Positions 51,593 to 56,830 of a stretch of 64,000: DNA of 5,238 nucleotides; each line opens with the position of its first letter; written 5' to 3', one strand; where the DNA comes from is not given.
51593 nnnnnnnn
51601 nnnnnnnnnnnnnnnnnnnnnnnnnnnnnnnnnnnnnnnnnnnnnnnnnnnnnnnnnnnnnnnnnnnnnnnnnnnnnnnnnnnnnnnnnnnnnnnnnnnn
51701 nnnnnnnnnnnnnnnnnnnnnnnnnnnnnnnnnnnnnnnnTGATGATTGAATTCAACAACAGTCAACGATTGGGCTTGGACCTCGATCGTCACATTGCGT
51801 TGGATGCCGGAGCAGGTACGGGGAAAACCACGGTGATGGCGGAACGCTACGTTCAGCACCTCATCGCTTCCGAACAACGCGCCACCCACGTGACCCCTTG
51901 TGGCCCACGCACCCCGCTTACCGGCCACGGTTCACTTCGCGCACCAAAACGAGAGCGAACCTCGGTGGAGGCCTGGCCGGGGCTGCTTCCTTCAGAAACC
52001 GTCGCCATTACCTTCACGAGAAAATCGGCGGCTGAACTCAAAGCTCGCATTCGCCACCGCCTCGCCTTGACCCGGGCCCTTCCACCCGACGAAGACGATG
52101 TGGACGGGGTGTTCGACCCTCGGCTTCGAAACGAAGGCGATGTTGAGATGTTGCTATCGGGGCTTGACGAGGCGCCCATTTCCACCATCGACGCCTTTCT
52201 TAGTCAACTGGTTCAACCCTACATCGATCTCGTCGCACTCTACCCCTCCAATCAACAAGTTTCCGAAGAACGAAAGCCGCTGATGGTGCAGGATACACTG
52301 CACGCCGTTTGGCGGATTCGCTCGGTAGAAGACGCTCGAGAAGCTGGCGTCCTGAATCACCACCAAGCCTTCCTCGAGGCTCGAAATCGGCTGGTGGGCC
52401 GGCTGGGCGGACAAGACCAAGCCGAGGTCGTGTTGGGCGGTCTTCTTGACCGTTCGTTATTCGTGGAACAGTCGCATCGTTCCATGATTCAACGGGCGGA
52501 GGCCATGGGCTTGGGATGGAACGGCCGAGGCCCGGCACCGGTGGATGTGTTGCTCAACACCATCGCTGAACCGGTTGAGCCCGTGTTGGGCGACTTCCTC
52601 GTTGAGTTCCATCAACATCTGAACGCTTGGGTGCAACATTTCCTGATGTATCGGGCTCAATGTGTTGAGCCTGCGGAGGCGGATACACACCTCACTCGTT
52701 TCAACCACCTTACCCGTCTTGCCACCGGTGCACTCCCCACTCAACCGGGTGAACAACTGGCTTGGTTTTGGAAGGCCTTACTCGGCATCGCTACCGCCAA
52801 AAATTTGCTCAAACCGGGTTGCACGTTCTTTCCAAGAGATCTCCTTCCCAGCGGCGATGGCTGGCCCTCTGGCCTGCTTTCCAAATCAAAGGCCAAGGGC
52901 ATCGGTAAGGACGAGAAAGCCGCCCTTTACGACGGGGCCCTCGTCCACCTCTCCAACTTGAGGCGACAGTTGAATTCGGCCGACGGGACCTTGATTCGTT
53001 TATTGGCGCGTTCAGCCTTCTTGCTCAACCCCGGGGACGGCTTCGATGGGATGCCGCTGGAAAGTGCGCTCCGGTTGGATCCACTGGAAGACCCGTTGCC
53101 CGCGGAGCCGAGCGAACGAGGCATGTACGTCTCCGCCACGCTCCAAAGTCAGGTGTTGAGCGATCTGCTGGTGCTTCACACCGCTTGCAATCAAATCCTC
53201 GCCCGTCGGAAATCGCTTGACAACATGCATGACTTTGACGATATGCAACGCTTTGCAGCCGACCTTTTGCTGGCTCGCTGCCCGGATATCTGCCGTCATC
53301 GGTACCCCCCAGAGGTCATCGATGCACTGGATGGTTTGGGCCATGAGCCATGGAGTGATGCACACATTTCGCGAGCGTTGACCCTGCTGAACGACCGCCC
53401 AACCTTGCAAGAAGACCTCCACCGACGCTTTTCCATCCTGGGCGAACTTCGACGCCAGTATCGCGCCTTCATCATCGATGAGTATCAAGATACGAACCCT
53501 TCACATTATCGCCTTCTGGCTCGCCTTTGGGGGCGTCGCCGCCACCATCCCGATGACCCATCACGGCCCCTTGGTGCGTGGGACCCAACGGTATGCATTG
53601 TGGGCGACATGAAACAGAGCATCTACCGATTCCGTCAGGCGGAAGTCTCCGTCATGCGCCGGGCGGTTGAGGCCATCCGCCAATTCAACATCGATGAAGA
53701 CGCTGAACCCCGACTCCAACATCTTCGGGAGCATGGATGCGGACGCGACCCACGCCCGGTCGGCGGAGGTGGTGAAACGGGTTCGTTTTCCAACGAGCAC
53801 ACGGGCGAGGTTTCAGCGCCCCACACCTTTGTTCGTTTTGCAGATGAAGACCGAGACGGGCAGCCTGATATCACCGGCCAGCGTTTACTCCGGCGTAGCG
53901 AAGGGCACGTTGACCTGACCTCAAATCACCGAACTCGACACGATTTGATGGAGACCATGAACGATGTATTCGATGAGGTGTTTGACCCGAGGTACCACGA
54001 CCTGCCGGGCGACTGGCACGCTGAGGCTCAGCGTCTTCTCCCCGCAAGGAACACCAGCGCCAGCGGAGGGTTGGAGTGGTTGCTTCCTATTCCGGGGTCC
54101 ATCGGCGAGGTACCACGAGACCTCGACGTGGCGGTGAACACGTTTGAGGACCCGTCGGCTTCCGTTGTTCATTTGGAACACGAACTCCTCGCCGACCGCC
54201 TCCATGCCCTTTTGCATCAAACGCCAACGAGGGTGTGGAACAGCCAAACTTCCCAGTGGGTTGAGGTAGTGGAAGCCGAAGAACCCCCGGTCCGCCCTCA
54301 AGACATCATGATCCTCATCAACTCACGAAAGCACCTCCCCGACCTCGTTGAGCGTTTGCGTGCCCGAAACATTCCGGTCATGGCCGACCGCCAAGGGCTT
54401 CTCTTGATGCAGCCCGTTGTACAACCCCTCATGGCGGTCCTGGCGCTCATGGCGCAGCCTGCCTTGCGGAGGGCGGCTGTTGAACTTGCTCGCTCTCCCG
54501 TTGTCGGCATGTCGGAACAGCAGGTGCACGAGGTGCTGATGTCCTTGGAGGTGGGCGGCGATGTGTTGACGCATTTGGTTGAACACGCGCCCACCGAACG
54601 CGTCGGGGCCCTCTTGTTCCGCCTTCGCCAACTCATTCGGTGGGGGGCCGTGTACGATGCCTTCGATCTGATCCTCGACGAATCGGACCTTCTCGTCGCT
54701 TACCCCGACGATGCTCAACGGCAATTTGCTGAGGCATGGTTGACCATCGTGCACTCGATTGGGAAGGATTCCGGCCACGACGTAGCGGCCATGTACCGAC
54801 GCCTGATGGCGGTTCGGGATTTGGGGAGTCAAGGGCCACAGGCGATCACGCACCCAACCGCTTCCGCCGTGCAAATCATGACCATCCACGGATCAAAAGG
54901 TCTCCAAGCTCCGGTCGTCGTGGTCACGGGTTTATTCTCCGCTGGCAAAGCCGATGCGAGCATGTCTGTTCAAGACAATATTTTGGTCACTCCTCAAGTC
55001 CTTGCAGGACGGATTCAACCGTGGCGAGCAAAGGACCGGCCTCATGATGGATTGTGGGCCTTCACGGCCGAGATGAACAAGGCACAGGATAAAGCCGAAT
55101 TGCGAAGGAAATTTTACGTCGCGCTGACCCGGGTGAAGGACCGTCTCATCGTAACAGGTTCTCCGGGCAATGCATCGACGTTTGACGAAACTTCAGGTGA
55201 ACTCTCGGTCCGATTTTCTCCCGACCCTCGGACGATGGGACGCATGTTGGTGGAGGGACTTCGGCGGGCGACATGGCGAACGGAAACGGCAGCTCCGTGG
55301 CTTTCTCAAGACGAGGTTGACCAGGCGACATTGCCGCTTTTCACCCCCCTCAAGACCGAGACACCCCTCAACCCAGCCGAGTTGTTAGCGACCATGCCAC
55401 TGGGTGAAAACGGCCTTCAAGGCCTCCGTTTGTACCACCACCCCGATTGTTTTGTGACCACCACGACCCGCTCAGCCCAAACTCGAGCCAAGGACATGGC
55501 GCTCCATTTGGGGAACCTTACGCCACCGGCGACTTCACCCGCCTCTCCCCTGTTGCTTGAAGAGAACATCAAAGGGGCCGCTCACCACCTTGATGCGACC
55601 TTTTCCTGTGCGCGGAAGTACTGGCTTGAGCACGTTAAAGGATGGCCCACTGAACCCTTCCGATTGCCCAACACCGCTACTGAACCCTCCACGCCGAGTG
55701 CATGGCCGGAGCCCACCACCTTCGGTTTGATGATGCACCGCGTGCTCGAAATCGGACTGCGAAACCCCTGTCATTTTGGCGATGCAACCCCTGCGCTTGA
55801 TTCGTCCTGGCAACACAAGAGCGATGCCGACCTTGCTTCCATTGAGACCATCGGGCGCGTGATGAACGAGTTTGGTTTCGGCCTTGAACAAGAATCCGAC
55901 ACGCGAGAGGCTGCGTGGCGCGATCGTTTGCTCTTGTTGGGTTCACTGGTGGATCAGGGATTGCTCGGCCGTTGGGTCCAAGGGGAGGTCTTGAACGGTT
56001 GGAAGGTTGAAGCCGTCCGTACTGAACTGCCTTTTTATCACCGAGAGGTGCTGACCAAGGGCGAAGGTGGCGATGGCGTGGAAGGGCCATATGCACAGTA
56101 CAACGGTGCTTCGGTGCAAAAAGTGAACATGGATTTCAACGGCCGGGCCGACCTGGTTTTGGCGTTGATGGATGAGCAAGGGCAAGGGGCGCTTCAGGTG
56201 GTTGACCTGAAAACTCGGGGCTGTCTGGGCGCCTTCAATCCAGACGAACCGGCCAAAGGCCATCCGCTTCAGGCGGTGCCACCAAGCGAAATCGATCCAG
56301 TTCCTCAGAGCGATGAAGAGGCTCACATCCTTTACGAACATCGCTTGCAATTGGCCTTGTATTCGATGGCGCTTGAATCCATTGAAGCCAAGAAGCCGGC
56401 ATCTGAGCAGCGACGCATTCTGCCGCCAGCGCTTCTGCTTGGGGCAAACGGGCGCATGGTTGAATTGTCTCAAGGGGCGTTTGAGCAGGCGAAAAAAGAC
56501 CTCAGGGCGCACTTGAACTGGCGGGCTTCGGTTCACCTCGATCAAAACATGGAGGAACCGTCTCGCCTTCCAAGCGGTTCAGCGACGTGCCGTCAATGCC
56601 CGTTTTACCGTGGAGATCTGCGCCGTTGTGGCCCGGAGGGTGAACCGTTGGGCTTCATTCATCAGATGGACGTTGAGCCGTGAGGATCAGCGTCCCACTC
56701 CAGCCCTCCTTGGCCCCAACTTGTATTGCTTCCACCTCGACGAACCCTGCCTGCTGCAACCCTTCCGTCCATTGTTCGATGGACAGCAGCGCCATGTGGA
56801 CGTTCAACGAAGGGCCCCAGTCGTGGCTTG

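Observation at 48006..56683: Bacterial-type AddB-like/AddA-like helicase-nuclease operon in an archaeal chromosome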

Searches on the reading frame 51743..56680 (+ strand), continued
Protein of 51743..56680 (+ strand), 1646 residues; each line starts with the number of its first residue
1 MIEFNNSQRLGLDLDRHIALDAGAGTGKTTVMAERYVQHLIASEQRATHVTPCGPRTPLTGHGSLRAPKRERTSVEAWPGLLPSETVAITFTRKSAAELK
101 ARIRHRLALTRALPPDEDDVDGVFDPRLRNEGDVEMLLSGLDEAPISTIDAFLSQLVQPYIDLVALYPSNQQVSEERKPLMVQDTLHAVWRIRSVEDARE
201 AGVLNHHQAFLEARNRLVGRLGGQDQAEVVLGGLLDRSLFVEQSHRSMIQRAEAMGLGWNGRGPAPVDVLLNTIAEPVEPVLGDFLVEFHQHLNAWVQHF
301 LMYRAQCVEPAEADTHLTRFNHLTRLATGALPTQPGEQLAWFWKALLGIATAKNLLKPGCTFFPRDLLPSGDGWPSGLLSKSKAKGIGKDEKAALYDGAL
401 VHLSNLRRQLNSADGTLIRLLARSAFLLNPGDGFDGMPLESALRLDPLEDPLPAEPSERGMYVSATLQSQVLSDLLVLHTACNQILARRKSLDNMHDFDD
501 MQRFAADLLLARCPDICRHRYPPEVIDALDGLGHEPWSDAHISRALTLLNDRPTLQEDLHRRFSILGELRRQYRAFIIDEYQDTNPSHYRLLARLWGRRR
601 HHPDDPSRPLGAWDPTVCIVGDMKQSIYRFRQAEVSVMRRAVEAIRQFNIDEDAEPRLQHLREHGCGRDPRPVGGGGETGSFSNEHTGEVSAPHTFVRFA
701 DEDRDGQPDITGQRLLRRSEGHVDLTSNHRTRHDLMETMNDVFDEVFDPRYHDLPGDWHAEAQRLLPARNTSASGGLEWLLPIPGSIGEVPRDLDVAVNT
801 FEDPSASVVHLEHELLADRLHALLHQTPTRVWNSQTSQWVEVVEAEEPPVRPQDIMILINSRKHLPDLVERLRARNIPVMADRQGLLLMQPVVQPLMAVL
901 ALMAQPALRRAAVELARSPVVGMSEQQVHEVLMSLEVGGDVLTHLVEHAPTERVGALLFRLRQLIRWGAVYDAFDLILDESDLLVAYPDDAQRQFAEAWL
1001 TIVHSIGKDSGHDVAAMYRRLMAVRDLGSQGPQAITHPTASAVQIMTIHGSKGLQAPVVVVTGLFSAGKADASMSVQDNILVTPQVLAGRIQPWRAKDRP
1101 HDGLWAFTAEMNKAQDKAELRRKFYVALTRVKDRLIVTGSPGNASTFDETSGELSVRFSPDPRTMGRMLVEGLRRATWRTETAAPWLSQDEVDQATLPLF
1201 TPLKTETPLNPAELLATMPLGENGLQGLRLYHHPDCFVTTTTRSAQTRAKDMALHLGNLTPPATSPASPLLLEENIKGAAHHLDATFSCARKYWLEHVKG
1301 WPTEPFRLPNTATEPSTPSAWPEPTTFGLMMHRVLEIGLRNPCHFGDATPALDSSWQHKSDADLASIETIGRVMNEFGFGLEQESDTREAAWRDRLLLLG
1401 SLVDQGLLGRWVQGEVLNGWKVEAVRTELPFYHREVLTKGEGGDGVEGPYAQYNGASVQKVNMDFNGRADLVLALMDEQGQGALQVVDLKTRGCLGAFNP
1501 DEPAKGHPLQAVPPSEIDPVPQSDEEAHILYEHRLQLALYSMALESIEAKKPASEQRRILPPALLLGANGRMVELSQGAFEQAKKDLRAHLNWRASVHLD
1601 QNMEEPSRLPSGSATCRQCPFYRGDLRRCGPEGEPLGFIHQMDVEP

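Call 36: search_solved_structures(query=window:51743-56680:+, max_evalue=1e-8, show_alignments=2)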
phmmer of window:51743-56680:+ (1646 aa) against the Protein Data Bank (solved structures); distinct sequences matched with E-value up to 1e-8: 1.
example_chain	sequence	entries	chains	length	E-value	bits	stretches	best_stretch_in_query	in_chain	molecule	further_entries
3u44_A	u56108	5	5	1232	2.8e-15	58.1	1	722-1140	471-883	ATP-dependent helicase/nuclease subunit A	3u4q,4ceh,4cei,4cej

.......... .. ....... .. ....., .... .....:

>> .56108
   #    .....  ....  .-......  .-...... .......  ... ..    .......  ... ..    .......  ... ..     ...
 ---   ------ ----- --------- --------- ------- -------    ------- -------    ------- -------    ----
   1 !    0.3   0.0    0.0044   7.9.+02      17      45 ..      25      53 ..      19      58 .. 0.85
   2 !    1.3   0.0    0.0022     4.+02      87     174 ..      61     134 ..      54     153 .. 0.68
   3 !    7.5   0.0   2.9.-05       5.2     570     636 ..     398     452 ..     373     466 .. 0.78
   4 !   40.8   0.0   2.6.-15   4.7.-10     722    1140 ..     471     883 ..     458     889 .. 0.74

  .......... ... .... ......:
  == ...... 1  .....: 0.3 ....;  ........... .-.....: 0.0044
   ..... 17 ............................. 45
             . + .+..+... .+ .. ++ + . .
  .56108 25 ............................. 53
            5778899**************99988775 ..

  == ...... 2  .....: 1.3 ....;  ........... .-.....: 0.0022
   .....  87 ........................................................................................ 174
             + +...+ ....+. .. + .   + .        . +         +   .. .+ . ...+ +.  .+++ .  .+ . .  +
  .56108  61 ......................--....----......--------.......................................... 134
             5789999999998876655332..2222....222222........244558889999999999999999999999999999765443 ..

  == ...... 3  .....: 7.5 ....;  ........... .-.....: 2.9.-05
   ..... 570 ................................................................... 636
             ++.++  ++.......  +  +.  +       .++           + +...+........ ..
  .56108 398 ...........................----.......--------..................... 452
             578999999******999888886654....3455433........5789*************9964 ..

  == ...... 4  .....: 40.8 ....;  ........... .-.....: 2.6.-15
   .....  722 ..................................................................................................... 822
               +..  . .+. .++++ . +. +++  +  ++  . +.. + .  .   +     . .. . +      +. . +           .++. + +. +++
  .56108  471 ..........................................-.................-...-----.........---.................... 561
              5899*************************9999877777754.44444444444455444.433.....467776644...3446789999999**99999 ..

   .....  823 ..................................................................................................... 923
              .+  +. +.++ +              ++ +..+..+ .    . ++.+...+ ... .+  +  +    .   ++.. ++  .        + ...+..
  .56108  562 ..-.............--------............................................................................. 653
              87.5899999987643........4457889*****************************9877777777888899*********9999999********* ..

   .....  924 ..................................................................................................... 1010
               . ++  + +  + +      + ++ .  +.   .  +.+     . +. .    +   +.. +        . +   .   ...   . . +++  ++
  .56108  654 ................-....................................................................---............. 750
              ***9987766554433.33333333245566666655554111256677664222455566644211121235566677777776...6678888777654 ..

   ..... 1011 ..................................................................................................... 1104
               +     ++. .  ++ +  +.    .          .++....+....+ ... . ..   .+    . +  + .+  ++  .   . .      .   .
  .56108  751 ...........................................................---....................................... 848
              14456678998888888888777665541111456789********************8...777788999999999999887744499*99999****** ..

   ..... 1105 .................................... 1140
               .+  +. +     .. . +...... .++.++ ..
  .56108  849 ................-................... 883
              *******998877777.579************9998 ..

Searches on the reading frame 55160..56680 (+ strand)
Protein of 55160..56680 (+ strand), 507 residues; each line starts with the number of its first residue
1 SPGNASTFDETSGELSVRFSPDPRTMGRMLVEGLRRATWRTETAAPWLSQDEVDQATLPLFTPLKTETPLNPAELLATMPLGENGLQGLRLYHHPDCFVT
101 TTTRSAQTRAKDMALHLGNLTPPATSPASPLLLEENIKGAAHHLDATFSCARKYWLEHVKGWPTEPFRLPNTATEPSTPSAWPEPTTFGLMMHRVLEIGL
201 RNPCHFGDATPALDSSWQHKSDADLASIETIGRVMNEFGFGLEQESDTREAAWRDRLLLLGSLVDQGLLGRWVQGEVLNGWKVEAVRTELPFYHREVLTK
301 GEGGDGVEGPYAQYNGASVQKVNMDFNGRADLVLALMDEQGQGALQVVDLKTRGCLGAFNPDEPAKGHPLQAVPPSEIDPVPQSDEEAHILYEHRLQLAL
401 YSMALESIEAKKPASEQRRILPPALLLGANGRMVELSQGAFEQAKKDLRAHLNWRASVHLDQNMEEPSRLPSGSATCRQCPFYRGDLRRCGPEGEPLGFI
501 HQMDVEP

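Call 66: predict_structure(alignment_id=A5)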
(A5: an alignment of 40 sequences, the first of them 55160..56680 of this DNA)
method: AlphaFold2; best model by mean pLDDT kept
length: 507 residues; sequences in the alignment: 40
mean_pLDDT: 84.2   pTM: 0.70
mean pLDDT of the five models: 84.2, 84.1, 83.5, 82.3, 82.0
residues with pLDDT >= 90: 253; 70-90: 175; 50-70: 50; < 50: 29
segments of 3 or more residues with pLDDT < 50: 87-89, 91-103, 302-307, 504-507
pLDDT, mean of each block of 10 residues (from residue 1): 65 79 73 84 82 88 79 70 52 45 58 74 60 87 88 91 85 59 92 95 89 88 89 96 92 96 97 95 95 89 49 75 92 95 96 94 94 96 96 96 96 94 98 97 97 91 87 84 88 87 48
secondary structure, 60 per line:
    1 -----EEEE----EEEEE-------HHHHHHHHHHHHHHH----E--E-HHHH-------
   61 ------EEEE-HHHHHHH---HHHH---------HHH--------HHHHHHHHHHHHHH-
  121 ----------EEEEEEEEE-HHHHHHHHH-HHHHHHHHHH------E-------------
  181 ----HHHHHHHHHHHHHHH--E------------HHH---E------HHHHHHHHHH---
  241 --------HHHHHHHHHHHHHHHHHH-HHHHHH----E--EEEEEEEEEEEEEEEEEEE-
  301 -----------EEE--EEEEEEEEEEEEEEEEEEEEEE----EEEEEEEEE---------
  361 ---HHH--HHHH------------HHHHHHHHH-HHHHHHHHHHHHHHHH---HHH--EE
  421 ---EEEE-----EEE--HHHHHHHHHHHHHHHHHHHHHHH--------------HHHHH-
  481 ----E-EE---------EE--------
elements in order: E6-9 E14-18 H26-40 H50-53 E67-70 H72-78 H82-85 H106-119 E131-139 H141-149 H151-160 H185-199 H228-237 H249-266 H268-273 E281-299 E312-314 E317-338 E343-351 H369-372 H385-393 H395-410 E424-427 E433-435 H438-460 H475-479

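Call 71: fold_search(model_id=the predicted structure, library=pdb)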
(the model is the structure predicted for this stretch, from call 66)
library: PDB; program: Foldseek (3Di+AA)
matches with E <= 10: 144; with E <= 0.001: 9
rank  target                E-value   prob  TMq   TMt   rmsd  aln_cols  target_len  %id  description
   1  5ean_A                1.5e-06  1.00  0.32  0.17   8.2       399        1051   13  Crystal structure of Dna2 in complex with a 5' overhang DNA (released 2015-11-18)
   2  5eaw_A                1.3e-05  1.00  0.33  0.17   7.3       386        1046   11  Crystal structure of Dna2 nuclease-helicase (released 2015-11-18)
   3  4cej_B                1.3e-05  1.00  0.37  0.18   9.3       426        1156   13  Crystal structure of AddAB-DNA-ADPNP complex at 3 Angstrom resolution (released 2014-03-12)
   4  9iab_B                1.3e-05  1.00  0.25  0.42  12.5       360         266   12  Structure of the Argonaute-associated Cas4 family protein 1 (ACE1) from Chroococcidiopsis thermalis (CtACE1) (released 2025-04-23)
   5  9iab_A                1.4e-05  1.00  0.29  0.49  12.0       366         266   14  Structure of the Argonaute-associated Cas4 family protein 1 (ACE1) from Chroococcidiopsis thermalis (CtACE1) (released 2025-04-23)
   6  9np6_A                1.7e-05  1.00  0.32  0.19  11.3       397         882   14  Cryo-EM structure of AdnA(D934A)-AdnB(D1014A) in complex with AMPPNP and blunt end DNA (released 2025-03-19)
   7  4ceh_B                1.9e-05  1.00  0.37  0.18   9.6       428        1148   12  Crystal structure of AddAB with a forked DNA substrate (released 2014-03-12)
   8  6ppr_A                4.7e-05  1.00  0.31  0.20  12.8       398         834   14  Cryo-EM structure of AdnA(D934A)-AdnB(D1014A) in complex with AMPPNP and DNA (released 2019-11-20)
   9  5ld2_B                3.2e-04  1.00  0.26  0.13   9.2       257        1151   16  Cryo-EM structure of RecBCD+DNA complex revealing activated nuclease domain (released 2016-10-05)
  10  6ppj_A                2.7e-03  0.99  0.29  0.18  12.3       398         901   14  Cryo-EM structure of AdnA(D934A)-AdnB(D1014A) in complex with AMPPNP (released 2019-11-20)
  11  8d3l_J                5.7e-03  0.99  0.24  0.47   9.7       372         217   10  Type I-C Cas4-Cas1-Cas2 complex bound to a PAM/PAM prespacer (released 2022-11-02)
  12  6vlz_s                1.1e-02  0.54  0.14  0.17  20.7       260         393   11  Structure of the human mitochondrial ribosome-EF-G1 complex (ClassI) (released 2020-08-05)
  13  8b1t_C                1.8e-02  0.85  0.25  0.13  12.8       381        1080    9  RecBCD-DNA in complex with the phage protein Abc2 (released 2022-12-28)
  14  9olf_s                2.2e-02  0.28  0.11  0.14  20.3       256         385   10  Membrane-associated human mitoribosome in complex with TACO1 (released 2026-02-18)
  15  7mi4_A                3.3e-02  0.96  0.18  0.16   5.8       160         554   14  Symmetrical PAM-PAM prespacer bound Cas4/Cas1/Cas2 complex (released 2021-11-17)
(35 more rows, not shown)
